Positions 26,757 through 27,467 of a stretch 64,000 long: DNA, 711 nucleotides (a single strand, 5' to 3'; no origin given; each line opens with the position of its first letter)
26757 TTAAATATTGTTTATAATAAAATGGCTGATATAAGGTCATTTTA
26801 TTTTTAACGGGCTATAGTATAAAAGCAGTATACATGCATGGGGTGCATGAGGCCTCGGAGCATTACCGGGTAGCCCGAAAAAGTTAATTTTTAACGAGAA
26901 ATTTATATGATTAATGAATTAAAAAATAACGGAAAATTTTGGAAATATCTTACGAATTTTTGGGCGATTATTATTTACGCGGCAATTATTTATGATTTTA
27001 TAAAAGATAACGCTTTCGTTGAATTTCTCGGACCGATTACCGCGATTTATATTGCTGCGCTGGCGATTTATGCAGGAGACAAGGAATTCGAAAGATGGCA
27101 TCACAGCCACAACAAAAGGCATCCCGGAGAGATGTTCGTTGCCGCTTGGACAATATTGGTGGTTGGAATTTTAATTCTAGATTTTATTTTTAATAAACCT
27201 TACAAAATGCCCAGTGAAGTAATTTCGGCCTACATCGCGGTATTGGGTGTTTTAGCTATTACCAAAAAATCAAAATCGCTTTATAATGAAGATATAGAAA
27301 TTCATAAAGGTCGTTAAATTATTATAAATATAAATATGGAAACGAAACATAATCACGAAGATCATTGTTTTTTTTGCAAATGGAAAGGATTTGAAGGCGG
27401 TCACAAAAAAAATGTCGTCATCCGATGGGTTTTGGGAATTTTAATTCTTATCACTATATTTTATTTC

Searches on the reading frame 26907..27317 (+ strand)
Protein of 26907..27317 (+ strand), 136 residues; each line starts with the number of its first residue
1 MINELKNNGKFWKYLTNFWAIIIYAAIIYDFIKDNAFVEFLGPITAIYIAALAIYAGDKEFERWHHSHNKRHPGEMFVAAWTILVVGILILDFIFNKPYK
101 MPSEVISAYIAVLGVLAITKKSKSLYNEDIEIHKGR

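Call 6: search_protein_families(library=pfam, proteins=[window:26907-27317:+], max_evalue=0.01)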
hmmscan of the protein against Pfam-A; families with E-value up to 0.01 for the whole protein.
window:26907-27317:+ (136 aa): 1 family
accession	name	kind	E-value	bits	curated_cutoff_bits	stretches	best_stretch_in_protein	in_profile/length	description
PF07695.17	7TMR-DISM_7TM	-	0.0093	16.3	29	0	10-116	95-192/205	7TM diverse intracellular signalling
